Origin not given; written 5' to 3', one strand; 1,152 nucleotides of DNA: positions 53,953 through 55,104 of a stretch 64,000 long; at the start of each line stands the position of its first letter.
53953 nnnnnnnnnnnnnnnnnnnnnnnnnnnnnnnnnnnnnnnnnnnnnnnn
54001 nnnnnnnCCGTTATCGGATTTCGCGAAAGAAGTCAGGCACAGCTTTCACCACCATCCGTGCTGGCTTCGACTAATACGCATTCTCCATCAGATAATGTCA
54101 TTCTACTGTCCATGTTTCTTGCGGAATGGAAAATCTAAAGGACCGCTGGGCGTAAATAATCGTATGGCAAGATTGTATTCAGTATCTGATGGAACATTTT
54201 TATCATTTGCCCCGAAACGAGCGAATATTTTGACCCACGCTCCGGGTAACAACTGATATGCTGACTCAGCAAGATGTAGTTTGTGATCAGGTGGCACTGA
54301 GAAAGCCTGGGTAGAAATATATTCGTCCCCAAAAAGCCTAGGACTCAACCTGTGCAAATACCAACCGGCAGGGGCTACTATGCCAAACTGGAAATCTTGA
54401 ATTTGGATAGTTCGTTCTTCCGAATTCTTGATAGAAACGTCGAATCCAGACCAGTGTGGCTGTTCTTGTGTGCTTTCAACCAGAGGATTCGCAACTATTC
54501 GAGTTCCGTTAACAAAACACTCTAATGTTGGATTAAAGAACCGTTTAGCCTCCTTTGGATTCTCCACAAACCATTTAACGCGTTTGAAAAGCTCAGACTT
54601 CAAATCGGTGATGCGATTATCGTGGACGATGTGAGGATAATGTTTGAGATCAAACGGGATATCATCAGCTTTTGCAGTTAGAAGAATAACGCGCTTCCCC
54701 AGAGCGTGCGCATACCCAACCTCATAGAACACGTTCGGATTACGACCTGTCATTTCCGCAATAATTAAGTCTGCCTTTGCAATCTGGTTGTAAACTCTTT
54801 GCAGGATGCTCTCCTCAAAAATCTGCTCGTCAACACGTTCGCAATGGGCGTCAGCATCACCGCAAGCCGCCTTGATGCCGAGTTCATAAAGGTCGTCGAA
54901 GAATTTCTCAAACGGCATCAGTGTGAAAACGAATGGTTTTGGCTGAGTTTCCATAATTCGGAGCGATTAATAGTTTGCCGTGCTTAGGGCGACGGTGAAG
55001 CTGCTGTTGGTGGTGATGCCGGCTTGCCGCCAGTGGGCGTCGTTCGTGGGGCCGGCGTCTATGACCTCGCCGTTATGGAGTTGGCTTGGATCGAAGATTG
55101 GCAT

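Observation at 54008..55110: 45%-GC single-gene islet encoding an NDT-like (TIR/flavodoxin-fold) protein: candidate undescribed standalone defence effector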

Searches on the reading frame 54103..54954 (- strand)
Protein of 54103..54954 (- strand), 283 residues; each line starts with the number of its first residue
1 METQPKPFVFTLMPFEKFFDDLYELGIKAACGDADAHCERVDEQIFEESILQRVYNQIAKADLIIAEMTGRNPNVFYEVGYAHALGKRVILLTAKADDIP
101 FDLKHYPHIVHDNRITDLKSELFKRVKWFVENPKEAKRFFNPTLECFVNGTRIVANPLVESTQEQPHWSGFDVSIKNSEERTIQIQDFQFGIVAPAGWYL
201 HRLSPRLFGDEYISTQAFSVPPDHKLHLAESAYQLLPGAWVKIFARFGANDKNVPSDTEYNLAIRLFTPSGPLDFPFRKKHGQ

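Call 3: search_protein_families(library=pfam, proteins=[window:54103-54954:-], max_evalue=1)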
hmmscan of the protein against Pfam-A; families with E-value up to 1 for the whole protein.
window:54103-54954:- (283 aa): 1 family
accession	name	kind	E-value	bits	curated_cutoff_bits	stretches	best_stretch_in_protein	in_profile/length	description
PF05014.21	Nuc_deoxyrib_tr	-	2.3e-07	31.4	28.8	1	33-107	36-104/117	Nucleoside 2-deoxyribosyltransferase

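Call 4: search_protein_families(library=padloc, proteins=[window:54103-54954:-], max_evalue=1)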
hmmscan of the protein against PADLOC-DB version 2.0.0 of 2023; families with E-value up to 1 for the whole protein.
window:54103-54954:- (283 aa): 5 families
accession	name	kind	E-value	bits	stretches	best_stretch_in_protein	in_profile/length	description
PDLC00733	Effector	-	7.7e-10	36.1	1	44-110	286-353/388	TIR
PDLC00425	ThsB1|ThsB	-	0.0011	16.2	1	63-116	313-372/389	TIR-like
PDLC00993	CsaX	-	0.018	12.5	1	187-268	116-198/281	CRISPR type I-A/APERN-associated protein CsaX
PDLC00418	ThsB1|ThsB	-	0.024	12.5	1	37-106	39-115/155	TIR-like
PDLC01337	Cas8a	-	0.055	11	1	187-267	101-176/272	CAS-I-A; effector_LS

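Call 5: search_protein_families(library=ncbifam, proteins=[window:54103-54954:-], max_evalue=1)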
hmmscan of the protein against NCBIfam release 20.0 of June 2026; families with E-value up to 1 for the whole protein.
window:54103-54954:- (283 aa): 2 families
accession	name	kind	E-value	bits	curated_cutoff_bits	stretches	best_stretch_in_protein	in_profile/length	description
TIGR03876.1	cas_csaX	equivalog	0.066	12.5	222.5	1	187-268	116-198/281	type I-A CRISPR-associated protein CsaX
NF058584.1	thiaGlu_TglI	equivalog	0.091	12.1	450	1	103-134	33-62/268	peptidyl (S)-2-mercaptoglycine synthase subunit TglI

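Call 6: search_solved_structures(query=window:54103-54954:-, max_evalue=10, show_alignments=3)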
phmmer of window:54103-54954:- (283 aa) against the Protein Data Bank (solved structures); distinct sequences matched with E-value up to 10: 14.
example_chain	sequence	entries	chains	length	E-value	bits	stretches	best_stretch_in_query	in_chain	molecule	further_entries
2klh_A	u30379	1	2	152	0.0027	20.3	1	34-92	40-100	c-Myc-responsive protein Rcl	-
4fyh_A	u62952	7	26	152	0.0064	19.1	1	34-92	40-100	Deoxyribonucleoside 5'-monophosphate N-glycosidase | 2'-deoxynucleoside 5'-phosphate N-hydrolase 1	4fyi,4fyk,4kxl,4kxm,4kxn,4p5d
2khz_A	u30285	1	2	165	0.0077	18.8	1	34-92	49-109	c-Myc-responsive protein Rcl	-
4jen_A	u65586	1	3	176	0.037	16.6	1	54-98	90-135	CMP N-GLYCOSIDASE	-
8rpt_B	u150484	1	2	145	0.15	14.6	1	52-92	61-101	2'-deoxynucleoside 5'-phosphate N-hydrolase 1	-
8rps_C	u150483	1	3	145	0.23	14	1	55-92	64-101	2'-deoxynucleoside 5'-phosphate N-hydrolase 1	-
8rqd_C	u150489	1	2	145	0.25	13.9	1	55-92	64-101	2'-deoxynucleoside 5'-phosphate N-hydrolase 1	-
8os9_A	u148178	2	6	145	0.25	13.9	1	55-92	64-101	2'-deoxynucleoside 5'-phosphate N-hydrolase 1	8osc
9da1_A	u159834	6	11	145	0.25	13.9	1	55-92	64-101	5-hydroxymethyl-dUMP N-hydrolase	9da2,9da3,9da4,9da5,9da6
8qhr_A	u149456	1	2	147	0.26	13.8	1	55-92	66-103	2'-deoxynucleoside 5'-phosphate N-hydrolase 1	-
9i3q_A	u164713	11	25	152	0.27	13.8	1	55-92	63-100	5-hydroxymethyl-dUMP N-hydrolase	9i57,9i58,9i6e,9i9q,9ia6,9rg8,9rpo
4p5e_A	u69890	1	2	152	0.27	13.8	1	55-92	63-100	2'-deoxynucleoside 5'-phosphate N-hydrolase 1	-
8qhq_A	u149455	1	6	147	0.67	12.5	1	55-92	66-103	2'-deoxynucleoside 5'-phosphate N-hydrolase 1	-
4jem_A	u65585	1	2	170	1.6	11.2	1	55-101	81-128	CMP/hydroxymethyl CMP hydrolase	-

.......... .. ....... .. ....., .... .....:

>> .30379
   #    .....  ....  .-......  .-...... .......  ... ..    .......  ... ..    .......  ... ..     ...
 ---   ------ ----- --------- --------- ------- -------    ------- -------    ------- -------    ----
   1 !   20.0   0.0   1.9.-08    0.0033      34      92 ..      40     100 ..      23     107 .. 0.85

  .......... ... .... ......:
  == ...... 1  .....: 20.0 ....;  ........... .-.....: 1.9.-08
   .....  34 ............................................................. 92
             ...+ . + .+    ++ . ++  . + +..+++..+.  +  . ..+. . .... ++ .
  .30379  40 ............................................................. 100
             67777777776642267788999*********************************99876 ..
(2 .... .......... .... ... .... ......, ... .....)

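Call 7: find_homologous_proteins(query=window:54103-54954:-, max_evalue=0.001)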
Query window:54103-54954:- (283 aa): 3623 proteins with E <= 0.001 among 4038 candidates; the best 120 are listed.
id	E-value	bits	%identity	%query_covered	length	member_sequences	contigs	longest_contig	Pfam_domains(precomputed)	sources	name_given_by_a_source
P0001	7.3e-185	631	100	96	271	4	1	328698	PF05014.22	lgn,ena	-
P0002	4.2e-111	389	64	95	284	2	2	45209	PF05014.22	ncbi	-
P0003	6.8e-110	385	63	94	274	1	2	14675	PF05014.22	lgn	-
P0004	4.7e-99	349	59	99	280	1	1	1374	PF05014.22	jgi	jgi:hypothetical protein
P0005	6.0e-96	339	57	99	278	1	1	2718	PF05014.22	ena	-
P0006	2.9e-93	330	59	95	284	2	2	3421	PF05014.22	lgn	-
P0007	2.0e-86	308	52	98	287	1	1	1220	PF05014.22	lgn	-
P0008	2.4e-86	308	51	98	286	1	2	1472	PF05014.22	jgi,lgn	jgi:hypothetical protein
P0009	7.5e-82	293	50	99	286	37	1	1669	PF05014.22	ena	-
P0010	3.1e-81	291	52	98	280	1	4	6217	PF05014.22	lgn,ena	-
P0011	1.3e-80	289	50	99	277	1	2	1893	PF05014.22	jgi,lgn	-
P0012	2.1e-80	288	49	99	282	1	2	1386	PF05014.22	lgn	-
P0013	7.4e-80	286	49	98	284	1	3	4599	PF05014.22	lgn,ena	-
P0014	7.6e-80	286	49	99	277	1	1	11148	PF05014.22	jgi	jgi:nucleoside 2-deoxyribosyltransferase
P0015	1.1e-79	286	51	95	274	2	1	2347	PF05014.22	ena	-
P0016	3.0e-79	284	49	98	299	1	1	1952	PF05014.22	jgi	jgi:hypothetical protein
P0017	4.1e-79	284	51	98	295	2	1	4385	PF05014.22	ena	-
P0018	6.8e-78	280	51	99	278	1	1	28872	PF05014.22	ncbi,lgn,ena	-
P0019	3.4e-77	278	47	98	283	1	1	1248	PF05014.22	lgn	-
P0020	3.6e-77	278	48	99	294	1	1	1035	PF05014.22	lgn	-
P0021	4.1e-77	277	47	99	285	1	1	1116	PF05014.22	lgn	-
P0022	1.2e-76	276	49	99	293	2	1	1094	PF05014.22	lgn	-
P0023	1.6e-76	275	48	98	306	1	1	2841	PF05014.22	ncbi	-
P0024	2.6e-76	275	48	98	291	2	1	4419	PF05014.22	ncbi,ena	-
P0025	3.3e-76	274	48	98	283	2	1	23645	PF05014.22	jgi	jgi:hypothetical protein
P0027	5.1e-76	274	47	98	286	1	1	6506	PF05014.22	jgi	jgi:hypothetical protein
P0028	5.1e-76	274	48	99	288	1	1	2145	PF05014.22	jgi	jgi:Nucleoside 2-deoxyribosyltransferase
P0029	5.3e-76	274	48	98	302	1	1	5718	PF05014.22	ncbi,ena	-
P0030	5.8e-76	274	49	99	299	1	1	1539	PF05014.22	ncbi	-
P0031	8.5e-76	273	46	98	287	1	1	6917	PF05014.22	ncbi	-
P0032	1.0e-75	273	51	97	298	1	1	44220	PF05014.22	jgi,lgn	-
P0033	4.5e-75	271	50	97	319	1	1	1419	PF05014.22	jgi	jgi:hypothetical protein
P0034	4.9e-75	271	49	99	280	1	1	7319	PF05014.22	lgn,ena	-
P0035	6.8e-75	270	47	97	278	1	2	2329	PF05014.22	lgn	-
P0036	1.6e-74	269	47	98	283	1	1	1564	PF05014.22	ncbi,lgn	-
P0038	4.0e-74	268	46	100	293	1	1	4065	PF05014.22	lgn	-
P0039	1.1e-73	266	47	97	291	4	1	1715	PF05014.22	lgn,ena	-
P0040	1.4e-73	266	50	98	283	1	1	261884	PF05014.22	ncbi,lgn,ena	-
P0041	1.4e-73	266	47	99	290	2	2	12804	PF05014.22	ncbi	ncbi:MAG: hypothetical protein ACYTEL_22250 [Planctomycetota bacterium]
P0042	1.5e-73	266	49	98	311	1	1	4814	PF05014.22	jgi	jgi:hypothetical protein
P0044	3.2e-73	265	46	99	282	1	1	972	PF05014.22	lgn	-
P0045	4.6e-73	264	50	97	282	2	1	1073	PF05014.22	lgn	-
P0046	5.0e-73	264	47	99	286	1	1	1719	PF05014.22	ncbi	-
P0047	5.1e-73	264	47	98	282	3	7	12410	PF05014.22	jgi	jgi:hypothetical protein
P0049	8.6e-73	263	47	97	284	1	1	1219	PF05014.22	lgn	-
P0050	9.3e-73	263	48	98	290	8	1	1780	PF05014.22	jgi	jgi:hypothetical protein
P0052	1.2e-72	263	47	99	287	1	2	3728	PF05014.22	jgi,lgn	jgi:hypothetical protein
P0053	1.2e-72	263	48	98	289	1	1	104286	PF05014.22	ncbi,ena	-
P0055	1.5e-72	262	44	98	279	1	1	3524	PF05014.22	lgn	-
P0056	1.6e-72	262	50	98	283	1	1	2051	PF05014.22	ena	-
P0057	1.8e-72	262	46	98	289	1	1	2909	PF05014.22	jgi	jgi:nucleoside 2-deoxyribosyltransferase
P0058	2.6e-72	262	47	92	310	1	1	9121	PF05014.22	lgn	-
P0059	3.7e-72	261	45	99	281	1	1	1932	PF05014.22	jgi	jgi:hypothetical protein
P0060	4.5e-72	261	45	98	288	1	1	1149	PF05014.22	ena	-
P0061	5.3e-72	261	47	99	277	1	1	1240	PF05014.22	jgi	jgi:hypothetical protein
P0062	6.4e-72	260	47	98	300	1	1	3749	PF05014.22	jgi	jgi:hypothetical protein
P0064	1.1e-71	260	47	98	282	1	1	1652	PF05014.22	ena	-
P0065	1.7e-71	259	46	98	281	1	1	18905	PF05014.22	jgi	jgi:hypothetical protein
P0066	2.4e-71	259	47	98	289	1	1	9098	PF05014.22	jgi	jgi:hypothetical protein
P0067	3.1e-71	258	46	99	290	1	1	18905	PF05014.22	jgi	jgi:hypothetical protein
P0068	3.7e-71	258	45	99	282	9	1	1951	PF05014.22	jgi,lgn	jgi:hypothetical protein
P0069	4.1e-71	258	45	99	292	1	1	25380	PF05014.22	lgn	-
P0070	4.7e-71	258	50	97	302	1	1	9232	PF05014.22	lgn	-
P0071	4.7e-71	258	45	98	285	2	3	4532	PF05014.22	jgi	-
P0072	4.9e-71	257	48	98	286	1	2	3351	PF05014.22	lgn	-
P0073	5.6e-71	257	47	97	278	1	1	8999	PF05014.22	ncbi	-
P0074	6.7e-71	257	44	98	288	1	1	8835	PF05014.22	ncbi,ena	-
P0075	1.0e-70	256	45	99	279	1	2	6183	PF05014.22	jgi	jgi:hypothetical protein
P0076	1.1e-70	256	47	98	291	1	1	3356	PF05014.22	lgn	-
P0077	1.1e-70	256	47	97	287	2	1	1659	PF05014.22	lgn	-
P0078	1.2e-70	256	45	98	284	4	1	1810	PF05014.22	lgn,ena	-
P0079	1.7e-70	256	44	99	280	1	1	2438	PF05014.22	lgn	-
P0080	1.7e-70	256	44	99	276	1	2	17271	PF05014.22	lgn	-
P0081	1.8e-70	256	45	99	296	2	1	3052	PF05014.22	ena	-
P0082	2.0e-70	255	44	99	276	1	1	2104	PF05014.22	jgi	jgi:nucleoside 2-deoxyribosyltransferase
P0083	2.2e-70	255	47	98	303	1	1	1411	PF05014.22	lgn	-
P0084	2.3e-70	255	45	98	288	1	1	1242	PF05014.22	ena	-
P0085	2.3e-70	255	46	98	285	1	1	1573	PF05014.22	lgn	-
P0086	2.8e-70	255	47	98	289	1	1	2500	PF05014.22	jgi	jgi:hypothetical protein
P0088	3.1e-70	255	46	98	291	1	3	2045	PF05014.22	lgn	-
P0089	5.3e-70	254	47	99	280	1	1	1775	PF05014.22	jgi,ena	-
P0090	5.9e-70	254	49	97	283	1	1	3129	PF05014.22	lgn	-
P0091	6.2e-70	254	46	98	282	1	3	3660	PF05014.22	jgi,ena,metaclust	metaclust:\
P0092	7.3e-70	254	46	99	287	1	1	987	PF05014.22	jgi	jgi:hypothetical protein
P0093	7.5e-70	254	46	98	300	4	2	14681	PF05014.22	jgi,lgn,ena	jgi:hypothetical protein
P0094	7.9e-70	254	47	97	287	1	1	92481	PF05014.22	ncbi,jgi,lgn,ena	ncbi:MAG TPA: hypothetical protein VF571_00530 [Pyrinomonadaceae bacterium]|jgi:hypothetical protein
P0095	8.8e-70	253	45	99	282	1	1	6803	PF05014.22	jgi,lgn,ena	-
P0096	9.0e-70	253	47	99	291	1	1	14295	PF05014.22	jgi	jgi:hypothetical protein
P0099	1.2e-69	253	46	98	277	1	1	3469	PF05014.22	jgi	jgi:hypothetical protein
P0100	1.3e-69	253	46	98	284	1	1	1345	PF05014.22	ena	-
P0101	1.5e-69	253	47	99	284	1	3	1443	PF05014.22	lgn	-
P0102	1.8e-69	252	45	97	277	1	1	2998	PF05014.22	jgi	jgi:hypothetical protein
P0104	2.1e-69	252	43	99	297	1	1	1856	PF05014.22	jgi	jgi:hypothetical protein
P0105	2.4e-69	252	47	98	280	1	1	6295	PF05014.22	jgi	jgi:hypothetical protein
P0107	2.8e-69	252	48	98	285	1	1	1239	PF05014.22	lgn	-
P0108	3.0e-69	252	49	98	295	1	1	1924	PF05014.22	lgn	-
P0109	3.0e-69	252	44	98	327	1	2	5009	PF05014.22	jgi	jgi:hypothetical protein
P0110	3.1e-69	252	45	98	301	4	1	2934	PF05014.22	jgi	jgi:hypothetical protein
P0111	3.3e-69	252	45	96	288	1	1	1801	PF05014.22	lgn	-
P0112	3.3e-69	251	49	98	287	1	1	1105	PF05014.22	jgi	-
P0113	3.6e-69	251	50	85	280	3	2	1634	PF05014.22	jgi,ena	jgi:hypothetical protein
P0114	4.3e-69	251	46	98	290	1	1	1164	PF05014.22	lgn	-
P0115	5.0e-69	251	45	97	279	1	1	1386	PF05014.22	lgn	-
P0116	6.3e-69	251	45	100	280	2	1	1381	PF05014.22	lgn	-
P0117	7.1e-69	250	46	98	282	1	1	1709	PF05014.22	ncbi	-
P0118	7.1e-69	250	45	99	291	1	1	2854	PF05014.22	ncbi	-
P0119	7.2e-69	250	49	98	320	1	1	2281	PF05014.22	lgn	-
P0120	9.1e-69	250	44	98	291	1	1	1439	PF05014.22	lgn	-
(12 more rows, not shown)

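Call 10: find_encoding_contigs(protein=P0001, flank=10000, max_places=3)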
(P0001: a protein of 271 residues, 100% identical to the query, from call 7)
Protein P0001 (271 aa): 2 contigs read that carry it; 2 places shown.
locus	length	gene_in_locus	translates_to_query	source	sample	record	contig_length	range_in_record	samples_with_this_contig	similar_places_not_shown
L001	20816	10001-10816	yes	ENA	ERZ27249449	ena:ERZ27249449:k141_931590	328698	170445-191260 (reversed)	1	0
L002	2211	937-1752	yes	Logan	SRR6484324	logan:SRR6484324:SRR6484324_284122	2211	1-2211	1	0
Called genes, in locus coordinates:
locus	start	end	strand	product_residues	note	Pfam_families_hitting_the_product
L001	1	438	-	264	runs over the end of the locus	PF02522:Antibiotic_NAT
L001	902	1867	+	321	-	PF00768:Peptidase_S11, PF13354:Beta-lactamase2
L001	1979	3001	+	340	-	-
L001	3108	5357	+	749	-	PF05227:CHASE3, PF13188:PAS_8 (faint), PF08447:PAS_3, PF00989:PAS, PF08448:PAS_4, PF13426:PAS_9, PF08448:PAS_4, PF13426:PAS_9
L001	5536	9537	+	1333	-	PF18582:HZS_alpha, PF03781:FGE-sulfatase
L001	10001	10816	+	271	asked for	PF05014:Nuc_deoxyrib_tr (weak)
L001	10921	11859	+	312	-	PF05935:Arylsulfotrans (faint), PF14269:Arylsulfotran_2 (faint)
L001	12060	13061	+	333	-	PF02733:Dak1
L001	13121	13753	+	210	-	PF02734:Dak2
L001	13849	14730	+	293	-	PF01791:DeoC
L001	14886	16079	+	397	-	PF08442:ATP-grasp_2, PF24948:Citrate_synth_N, PF00549:Ligase_CoA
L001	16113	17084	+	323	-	PF02629:CoA_binding, PF13607:Succ_CoA_lig, PF00549:Ligase_CoA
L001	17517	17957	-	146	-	-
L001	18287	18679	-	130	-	-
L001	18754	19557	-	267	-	PF01026:TatD_DNase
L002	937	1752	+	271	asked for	PF05014:Nuc_deoxyrib_tr (weak)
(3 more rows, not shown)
